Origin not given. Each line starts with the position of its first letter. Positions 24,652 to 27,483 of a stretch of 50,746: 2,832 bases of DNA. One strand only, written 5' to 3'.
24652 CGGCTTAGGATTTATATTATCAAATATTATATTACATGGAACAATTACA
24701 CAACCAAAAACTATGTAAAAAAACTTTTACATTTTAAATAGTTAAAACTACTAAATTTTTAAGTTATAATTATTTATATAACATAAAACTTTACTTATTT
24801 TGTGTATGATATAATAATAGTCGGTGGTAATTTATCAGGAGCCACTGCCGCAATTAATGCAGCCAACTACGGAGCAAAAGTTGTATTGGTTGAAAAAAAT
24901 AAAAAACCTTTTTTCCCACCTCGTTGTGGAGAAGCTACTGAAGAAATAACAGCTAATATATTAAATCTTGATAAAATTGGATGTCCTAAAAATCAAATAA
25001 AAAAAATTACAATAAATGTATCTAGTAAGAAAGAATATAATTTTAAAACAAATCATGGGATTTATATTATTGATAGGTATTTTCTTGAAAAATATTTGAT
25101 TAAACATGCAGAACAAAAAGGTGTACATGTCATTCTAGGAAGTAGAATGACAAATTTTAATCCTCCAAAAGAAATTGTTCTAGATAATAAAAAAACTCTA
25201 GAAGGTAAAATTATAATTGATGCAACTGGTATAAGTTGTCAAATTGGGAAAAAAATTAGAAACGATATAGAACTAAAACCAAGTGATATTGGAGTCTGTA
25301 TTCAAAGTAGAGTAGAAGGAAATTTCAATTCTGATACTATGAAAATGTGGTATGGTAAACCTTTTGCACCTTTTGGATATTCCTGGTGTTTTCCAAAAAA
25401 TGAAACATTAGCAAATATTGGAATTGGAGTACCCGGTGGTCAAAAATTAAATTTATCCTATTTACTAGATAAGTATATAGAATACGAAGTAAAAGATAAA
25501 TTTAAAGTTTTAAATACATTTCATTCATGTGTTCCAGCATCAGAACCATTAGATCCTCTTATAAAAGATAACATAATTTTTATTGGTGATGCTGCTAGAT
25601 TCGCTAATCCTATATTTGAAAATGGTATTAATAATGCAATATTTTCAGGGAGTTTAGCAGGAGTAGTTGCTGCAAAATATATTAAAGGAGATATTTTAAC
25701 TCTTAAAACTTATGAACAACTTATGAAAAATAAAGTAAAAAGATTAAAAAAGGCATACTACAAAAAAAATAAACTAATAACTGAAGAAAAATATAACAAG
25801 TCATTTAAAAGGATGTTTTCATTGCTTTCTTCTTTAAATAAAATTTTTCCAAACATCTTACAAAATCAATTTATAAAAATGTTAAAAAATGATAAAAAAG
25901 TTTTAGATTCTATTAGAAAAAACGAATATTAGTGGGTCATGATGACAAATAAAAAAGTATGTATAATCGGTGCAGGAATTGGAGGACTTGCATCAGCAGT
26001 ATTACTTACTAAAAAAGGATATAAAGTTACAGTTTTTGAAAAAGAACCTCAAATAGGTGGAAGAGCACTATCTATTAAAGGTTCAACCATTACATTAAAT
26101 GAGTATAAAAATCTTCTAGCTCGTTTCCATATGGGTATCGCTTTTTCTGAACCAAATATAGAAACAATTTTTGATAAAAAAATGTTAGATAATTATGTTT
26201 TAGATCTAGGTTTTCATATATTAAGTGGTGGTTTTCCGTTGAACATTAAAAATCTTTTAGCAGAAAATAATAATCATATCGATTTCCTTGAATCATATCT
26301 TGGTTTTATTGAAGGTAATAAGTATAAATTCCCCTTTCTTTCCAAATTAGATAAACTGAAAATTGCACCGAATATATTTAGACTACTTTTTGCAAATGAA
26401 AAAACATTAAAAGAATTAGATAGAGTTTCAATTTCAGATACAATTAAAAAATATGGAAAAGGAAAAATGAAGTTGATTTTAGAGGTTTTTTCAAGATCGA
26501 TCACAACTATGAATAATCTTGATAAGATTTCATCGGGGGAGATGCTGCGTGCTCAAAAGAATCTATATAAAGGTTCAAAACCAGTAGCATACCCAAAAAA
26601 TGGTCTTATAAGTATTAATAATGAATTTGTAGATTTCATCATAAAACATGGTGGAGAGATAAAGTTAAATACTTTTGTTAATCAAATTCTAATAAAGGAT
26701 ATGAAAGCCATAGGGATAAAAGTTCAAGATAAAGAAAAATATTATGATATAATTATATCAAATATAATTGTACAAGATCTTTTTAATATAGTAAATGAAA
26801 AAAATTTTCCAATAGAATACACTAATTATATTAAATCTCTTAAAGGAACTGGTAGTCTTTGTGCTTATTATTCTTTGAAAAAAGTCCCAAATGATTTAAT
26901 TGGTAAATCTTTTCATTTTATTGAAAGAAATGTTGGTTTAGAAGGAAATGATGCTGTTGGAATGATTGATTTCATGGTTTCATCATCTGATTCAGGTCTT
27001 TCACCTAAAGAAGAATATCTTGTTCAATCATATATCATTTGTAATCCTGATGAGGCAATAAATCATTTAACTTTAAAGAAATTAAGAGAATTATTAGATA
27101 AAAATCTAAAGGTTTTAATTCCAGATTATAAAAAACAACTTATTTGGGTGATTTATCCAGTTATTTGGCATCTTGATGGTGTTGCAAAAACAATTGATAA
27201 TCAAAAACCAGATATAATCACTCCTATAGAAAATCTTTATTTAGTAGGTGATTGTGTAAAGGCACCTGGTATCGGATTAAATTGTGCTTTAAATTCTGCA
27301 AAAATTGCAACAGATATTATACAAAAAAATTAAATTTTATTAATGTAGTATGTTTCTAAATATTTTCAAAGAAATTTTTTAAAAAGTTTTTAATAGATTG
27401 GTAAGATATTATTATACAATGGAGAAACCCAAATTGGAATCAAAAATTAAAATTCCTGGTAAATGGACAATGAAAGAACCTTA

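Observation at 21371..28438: Isoprenoid-tailoring island: three UbiA prenyltransferases, a GGR paralog, a CrtI-like flavoenzyme and a CrtC-like hydratase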

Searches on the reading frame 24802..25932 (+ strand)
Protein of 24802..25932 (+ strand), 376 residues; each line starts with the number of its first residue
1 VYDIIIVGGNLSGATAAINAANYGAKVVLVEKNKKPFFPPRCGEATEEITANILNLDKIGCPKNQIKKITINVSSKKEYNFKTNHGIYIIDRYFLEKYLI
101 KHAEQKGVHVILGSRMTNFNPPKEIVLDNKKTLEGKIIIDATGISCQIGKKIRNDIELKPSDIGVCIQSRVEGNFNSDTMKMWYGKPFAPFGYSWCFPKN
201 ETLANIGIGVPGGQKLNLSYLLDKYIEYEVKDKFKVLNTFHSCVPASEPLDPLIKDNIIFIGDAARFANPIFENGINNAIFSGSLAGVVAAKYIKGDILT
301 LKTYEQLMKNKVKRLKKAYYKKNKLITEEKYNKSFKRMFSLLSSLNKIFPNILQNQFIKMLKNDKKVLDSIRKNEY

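Call 3: search_protein_families(library=pfam, proteins=[window:24802-25932:+], max_evalue=0.01)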
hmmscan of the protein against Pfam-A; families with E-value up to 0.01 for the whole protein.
window:24802-25932:+ (376 aa): 14 families
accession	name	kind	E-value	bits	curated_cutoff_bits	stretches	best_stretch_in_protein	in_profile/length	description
PF22578.2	GGR_cat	-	2.3e-15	56.7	27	1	162-238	1-82/88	Geranylgeranyl reductase catalytic domain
PF12831.13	FAD_oxidored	-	1.5e-11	44.7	27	1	3-143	1-145/416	FAD dependent oxidoreductase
PF07992.20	Pyr_redox_2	-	5.8e-10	39.5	26.1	1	2-47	1-47/291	Pyridine nucleotide-disulphide oxidoreductase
PF01494.25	FAD_binding_3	-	9.7e-09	35.3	22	1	2-120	2-127/349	FAD binding domain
PF01266.30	DAO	-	8.3e-07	29.3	27.9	1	3-34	1-32/353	FAD dependent oxidoreductase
PF04820.20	Trp_halogenase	-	8.9e-07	28.5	21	0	81-147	146-216/458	Tryptophan halogenase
PF00070.33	Pyr_redox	-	4.4e-06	27.6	22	1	4-48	2-48/82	Pyridine nucleotide-disulphide oxidoreductase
PF01134.28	GIDA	-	2.6e-05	23.9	22.1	1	3-144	1-150/391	Glucose inhibited division protein A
PF03486.20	HI0933_like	-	0.00026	21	50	1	3-36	2-35/244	HI0933-like protein Rossmann domain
PF00890.30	FAD_binding_2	-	0.00028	20.7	20.4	1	3-34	1-32/414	FAD binding domain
PF13450.12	NAD_binding_8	-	0.00037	21.2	21.9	1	6-36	1-31/68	NAD(P)-binding Rossmann-like domain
PF01946.23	Thi4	-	0.00088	19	26.2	0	3-33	19-50/235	Thi4 family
PF05834.18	Lycopene_cycl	-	0.0021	17.7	23.4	1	3-145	1-142/380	Lycopene cyclase protein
PF13738.12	Pyr_redox_3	-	0.0089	15.7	30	0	3-35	166-198/305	Pyridine nucleotide-disulphide oxidoreductase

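Call 4: search_protein_families(library=ncbifam, proteins=[window:24802-25932:+], max_evalue=0.01)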
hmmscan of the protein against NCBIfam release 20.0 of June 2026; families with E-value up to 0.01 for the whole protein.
window:24802-25932:+ (376 aa): 73 families (the best 25 are shown)
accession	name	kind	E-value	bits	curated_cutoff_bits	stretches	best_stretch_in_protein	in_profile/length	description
TIGR02032.1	GG-red-SF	subfamily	1.6e-47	162.6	158.8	1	2-289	1-296/297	geranylgeranyl reductase family protein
NF041080.1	DGGGPL_reductase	equivalog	2.6e-35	122.1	580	1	2-292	2-313/447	digeranylgeranylglycerophospholipid reductase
NF041160.1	DGGPL_Thplmales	equivalog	1.2e-30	106.7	780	1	2-327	4-351/396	digeranylgeranylglycerophospholipid reductase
TIGR02023.1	BchP-ChlP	subfamily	5.8e-25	88.1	343.3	1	2-321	1-337/388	geranylgeranyl diphosphate reductase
NF041385.1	Dggglyphlred_Halo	equivalog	8.3e-19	67.4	700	1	2-355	5-379/405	digeranylgeranylglycerophospholipid reductase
NF049967.1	QhpG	equivalog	3.2e-14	52.7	240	1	4-145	1-141/423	flavin-dependent monooxygenase QhpG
NF038171.1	maturase_LodB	equivalog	4.1e-13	49.2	400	2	3-165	1-180/361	lysine-epsilon-oxidase maturase LodB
NF038174.1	maturase_GoxB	equivalog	1.3e-12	47.4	400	2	3-152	2-161/358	glycine oxidase maturase GoxB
TIGR02028.1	ChlP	equivalog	3.1e-09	36.1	505.3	1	4-321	3-333/398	geranylgeranyl reductase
NF045655.1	MkRedMenJ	equivalog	3.3e-08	32.9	700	1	3-288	6-313/406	menaquinone reductase MenJ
TIGR01984.1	UbiH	equivalog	3.8e-08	32.6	392.2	1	3-152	1-168/382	2-octaprenyl-6-methoxyphenyl hydroxylase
NF033460.1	glycerol3P_ox_II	equivalog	4.9e-08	32.5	460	2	2-35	2-35/361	type 2 glycerol-3-phosphate oxidase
NF005313.0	PRK06847.1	subfamily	5.9e-08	32.1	372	1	3-35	6-38/375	hypothetical protein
NF053548.1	violacein_VioC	equivalog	6.8e-08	32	760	1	1-37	1-37/429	NADP-dependent violacein biosynthesis oxygenase VioC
NF005788.0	PRK07608.1-3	equivalog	1.1e-07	30.9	478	0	2-35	3-36/388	UbiH/UbiF family hydroxylase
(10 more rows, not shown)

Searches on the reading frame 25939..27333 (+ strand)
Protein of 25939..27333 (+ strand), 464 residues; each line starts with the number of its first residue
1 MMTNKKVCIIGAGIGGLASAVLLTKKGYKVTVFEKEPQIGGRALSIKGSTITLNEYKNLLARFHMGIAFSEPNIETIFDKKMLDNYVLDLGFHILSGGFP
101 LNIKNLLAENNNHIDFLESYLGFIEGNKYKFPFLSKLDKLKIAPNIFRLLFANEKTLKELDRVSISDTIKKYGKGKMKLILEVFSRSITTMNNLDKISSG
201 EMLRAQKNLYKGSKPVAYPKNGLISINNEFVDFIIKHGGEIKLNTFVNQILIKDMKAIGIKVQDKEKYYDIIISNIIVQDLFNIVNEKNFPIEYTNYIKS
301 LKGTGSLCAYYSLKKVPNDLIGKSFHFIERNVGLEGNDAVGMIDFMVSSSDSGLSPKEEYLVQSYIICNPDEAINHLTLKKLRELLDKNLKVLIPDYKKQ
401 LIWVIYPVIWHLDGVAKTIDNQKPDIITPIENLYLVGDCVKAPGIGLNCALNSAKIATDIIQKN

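Call 3: search_protein_families(library=pfam, proteins=[window:25939-27333:+], max_evalue=0.01)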
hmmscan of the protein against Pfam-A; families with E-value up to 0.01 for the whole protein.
window:25939-27333:+ (464 aa): 13 families
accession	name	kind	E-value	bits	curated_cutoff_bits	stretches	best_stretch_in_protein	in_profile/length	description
PF13450.12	NAD_binding_8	-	5.5e-14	52.6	21.9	1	9-47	1-39/68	NAD(P)-binding Rossmann-like domain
PF01593.30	Amino_oxidase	-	8e-14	52.2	19.8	1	14-459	1-440/443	Flavin containing amine oxidoreductase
PF01266.30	DAO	-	2.7e-08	34.2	27.9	1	6-41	1-36/353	FAD dependent oxidoreductase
PF00890.30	FAD_binding_2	-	3.4e-06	27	20.4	1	7-43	2-38/414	FAD binding domain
PF07992.20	Pyr_redox_2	-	5.9e-06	26.3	26.1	1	5-40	1-36/291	Pyridine nucleotide-disulphide oxidoreductase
PF12831.13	FAD_oxidored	-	1.7e-05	24.8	27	1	7-57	2-52/416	FAD dependent oxidoreductase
PF03486.20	HI0933_like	-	1.8e-05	24.8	50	1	6-49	2-44/244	HI0933-like protein Rossmann domain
PF00070.33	Pyr_redox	-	4.8e-05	24.2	22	1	6-59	1-53/82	Pyridine nucleotide-disulphide oxidoreductase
PF01494.25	FAD_binding_3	-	0.0001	22.1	22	1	6-53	3-52/349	FAD binding domain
PF00996.24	GDI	-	0.00053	19.1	23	0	212-273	219-281/436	GDP dissociation inhibitor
PF01946.23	Thi4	-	0.0011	18.7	26.2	1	5-42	18-56/235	Thi4 family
PF00743.25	FMO-like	-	0.0066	15.4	22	0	5-41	2-38/532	Flavin-binding monooxygenase-like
PF01262.27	AlaDh_PNT_C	-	0.0068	16.3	23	0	5-52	29-77/214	Alanine dehydrogenase/PNT, C-terminal domain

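Call 4: search_protein_families(library=ncbifam, proteins=[window:25939-27333:+], max_evalue=0.01)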
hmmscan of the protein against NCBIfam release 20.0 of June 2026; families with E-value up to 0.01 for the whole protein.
window:25939-27333:+ (464 aa): 97 families (the best 25 are shown)
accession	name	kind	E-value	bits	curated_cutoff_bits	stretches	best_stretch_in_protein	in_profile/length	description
NF005560.0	PRK07233.1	equivalog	2.6e-20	72.7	252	2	6-54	2-50/435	hypothetical protein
TIGR02734.1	crtI_fam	subfamily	5.1e-18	65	238.1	1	7-47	1-41/504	phytoene desaturase family protein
NF042421.1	hydcarot_desat_CrtD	equivalog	7.8e-18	64.2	500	3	5-47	2-44/487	1-hydroxycarotenoid 3,4-desaturase CrtD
TIGR02733.1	desat_CrtD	equivalog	2.5e-16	59.4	549.7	2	5-47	2-44/492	C-3',4' desaturase CrtD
NF058655.1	CrtID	equivalog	1.3e-15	57.2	640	2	7-48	1-42/478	bifunctional phytoene desaturase/3,4-desaturase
TIGR03467.1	HpnE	equivalog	4.5e-15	55.9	283.05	1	7-48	1-42/430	hydroxysqualene dehydroxylase HpnE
NF045689.1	BCarotKetCrtO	equivalog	1.1e-14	53.9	1000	2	146-288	166-310/563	beta-carotene ketolase CrtO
TIGR02730.1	carot_isom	equivalog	1.4e-14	53.8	586.9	1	215-310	220-317/493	carotenoid isomerase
NF045637.1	carotdesatCrtDProt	equivalog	3.4e-14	52.3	580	1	7-47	1-41/485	1-hydroxycarotenoid 3,4-desaturase CrtD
TIGR02731.1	phytoene_desat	equivalog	2.6e-11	42.9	569.4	1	6-275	1-271/453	15-cis-phytoene desaturase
NF005548.0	PRK07208.1-4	equivalog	8e-11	41.2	389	1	4-46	3-45/488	hypothetical protein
NF009409.0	PRK12770.1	subfamily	3.1e-09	36.3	343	1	3-42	17-56/360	putative glutamate synthase subunit beta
NF005546.0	PRK07208.1-2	equivalog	3.7e-09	35.7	418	2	2-46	2-47/527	hypothetical protein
NF045663.1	diclust_near_Sec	equivalog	3.8e-09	35.2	530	1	3-64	105-166/759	pyridine nucleotide-disulfide oxidoreductase/dicluster-binding protein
NF009410.0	PRK12771.1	subfamily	8e-09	34.6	516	1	3-41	137-175/566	NAD(P)-binding protein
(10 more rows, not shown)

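Call 10: find_encoding_contigs(protein=window:25939-27333:+, flank=10000, max_places=6)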
Protein window:25939-27333:+ (464 aa): 1 contig read that carries it; 1 place shown.
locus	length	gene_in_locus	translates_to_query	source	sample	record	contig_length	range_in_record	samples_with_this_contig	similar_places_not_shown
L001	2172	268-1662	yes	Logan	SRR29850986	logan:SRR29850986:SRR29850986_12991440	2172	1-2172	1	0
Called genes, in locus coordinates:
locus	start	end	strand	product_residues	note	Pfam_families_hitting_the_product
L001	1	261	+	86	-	?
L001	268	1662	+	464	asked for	PF00890:FAD_binding_2 (weak), PF01266:DAO, PF01593:Amino_oxidase, PF07992:Pyr_redox_2 (faint), PF13450:NAD_binding_8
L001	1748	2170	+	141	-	?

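Call 31: search_solved_structures(query=window:25939-27333:+, max_evalue=0.01)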
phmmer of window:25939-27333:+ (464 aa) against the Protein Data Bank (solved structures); distinct sequences matched with E-value up to 0.01: 54.
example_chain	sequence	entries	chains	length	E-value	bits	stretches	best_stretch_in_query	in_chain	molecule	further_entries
3ka7_A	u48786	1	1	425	9.6e-13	50.9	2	6-51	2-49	Oxidoreductase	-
4rep_A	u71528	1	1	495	4.3e-11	45.5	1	5-291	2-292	Gamma-carotene desaturase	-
3nrn_A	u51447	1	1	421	2.6e-07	33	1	7-46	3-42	uncharacterized protein PF1083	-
1sez_A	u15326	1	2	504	1.1e-05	27.6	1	4-68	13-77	Protoporphyrinogen oxidase, mitochondrial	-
9rum_A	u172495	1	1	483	2.9e-05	26.3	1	5-48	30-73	Tetrapodal ancestor of L-amino acid oxidase: Q225A mutant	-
9rvj_A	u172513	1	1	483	2.9e-05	26.3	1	5-48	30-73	Tetrapodal ancestor of L-amino acid oxidase: Q225H - W377I double mutant with phenylalanin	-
9rvh_A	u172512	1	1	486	2.9e-05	26.2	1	5-48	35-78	Tetrapodal ancestor of L-amino acid oxidase: Q225A-Loop (P361-PREGA-L367) mutant with phen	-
9sfi_A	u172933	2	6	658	3e-05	26.2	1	4-87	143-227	CoB--CoM heterodisulfide reductase iron-sulfur subunit A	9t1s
8gsm_G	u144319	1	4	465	3.7e-05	25.9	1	6-46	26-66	4-hydroxybenzoate decarboxylase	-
9t73_B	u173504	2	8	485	3.8e-05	25.9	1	5-48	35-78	Tetrapodal ancestor of L-amino acid oxidases: I224A-Q225H-P361-PREGA-L367 bound to phenyla | Tetrapodal ancestor of L-amino acid oxidase: I224A-Q225H-P361-PREGA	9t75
9run_A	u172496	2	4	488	4e-05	25.8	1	5-48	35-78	Tetrapodal ancestor of L-amino acid oxidase: Q225H-W377I double mutant | Tetrapodal ancestor of L-amino acid oxidases: W377I mutant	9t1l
9qs1_A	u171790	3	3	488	4e-05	25.8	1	5-48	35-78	Tetrapodal ancestor of L-amino acis oxidases | Tetrapodal ancestor of L-amino acid oxidases | Tetrapodal ancestor of L-amino acid oxidases co-crystallised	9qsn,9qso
7mfm_I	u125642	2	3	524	0.00051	22.1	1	3-42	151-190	Glutamate synthase (NADPH) small chain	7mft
1jeh_A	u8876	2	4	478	0.00072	21.7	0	5-42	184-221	DIHYDROLIPOAMIDE DEHYDROGENASE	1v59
5z2g_A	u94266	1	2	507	0.00074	21.6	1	5-45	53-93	L-amino acid oxidase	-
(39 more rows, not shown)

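Call 76: search_solved_structures(query=A4, max_evalue=0.00001)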
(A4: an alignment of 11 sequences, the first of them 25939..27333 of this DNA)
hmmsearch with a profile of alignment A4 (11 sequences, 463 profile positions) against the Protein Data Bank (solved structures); distinct sequences matched with E-value up to 0.00001: 18.
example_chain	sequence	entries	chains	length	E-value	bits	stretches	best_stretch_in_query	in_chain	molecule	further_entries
3ka7_A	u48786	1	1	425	3.3e-20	75.5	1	196-444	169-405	Oxidoreductase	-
4rep_A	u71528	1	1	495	3.4e-17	65.6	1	5-52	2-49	Gamma-carotene desaturase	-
3nrn_A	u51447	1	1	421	6.3e-15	58.1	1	83-302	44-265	uncharacterized protein PF1083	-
9run_A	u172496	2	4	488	8.2e-08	34.7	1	3-49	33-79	Tetrapodal ancestor of L-amino acid oxidase: Q225H-W377I double mutant | Tetrapodal ancestor of L-amino acid oxidases: W377I mutant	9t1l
9rvj_A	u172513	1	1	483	8.2e-08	34.7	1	3-49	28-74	Tetrapodal ancestor of L-amino acid oxidase: Q225H - W377I double mutant with phenylalanin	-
9rum_A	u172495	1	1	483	8.2e-08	34.7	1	3-49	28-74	Tetrapodal ancestor of L-amino acid oxidase: Q225A mutant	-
9t73_B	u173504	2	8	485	8.2e-08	34.7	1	3-49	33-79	Tetrapodal ancestor of L-amino acid oxidases: I224A-Q225H-P361-PREGA-L367 bound to phenyla | Tetrapodal ancestor of L-amino acid oxidase: I224A-Q225H-P361-PREGA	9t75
9qs1_A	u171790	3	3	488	8.2e-08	34.6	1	3-49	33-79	Tetrapodal ancestor of L-amino acis oxidases | Tetrapodal ancestor of L-amino acid oxidases | Tetrapodal ancestor of L-amino acid oxidases co-crystallised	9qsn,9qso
9rvh_A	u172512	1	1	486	8.3e-08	34.6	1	3-49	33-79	Tetrapodal ancestor of L-amino acid oxidase: Q225A-Loop (P361-PREGA-L367) mutant with phen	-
1sez_A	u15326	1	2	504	2e-07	33.4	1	3-68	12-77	Protoporphyrinogen oxidase, mitochondrial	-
4dgk_A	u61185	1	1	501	1.1e-06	30.9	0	7-54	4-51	Phytoene dehydrogenase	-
7rk0_A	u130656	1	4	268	1.9e-06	30.2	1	4-65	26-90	Thiamine thiazole synthase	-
5vj7_A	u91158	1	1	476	2.3e-06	29.9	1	4-41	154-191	Oxidoreductase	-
2e1m_A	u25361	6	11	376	2.5e-06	29.7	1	5-49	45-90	L-glutamate oxidase | L-glutamate oxidase precursor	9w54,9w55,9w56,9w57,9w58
8jpw_A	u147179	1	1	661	5.3e-06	28.7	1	5-49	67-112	L-glutamate oxidase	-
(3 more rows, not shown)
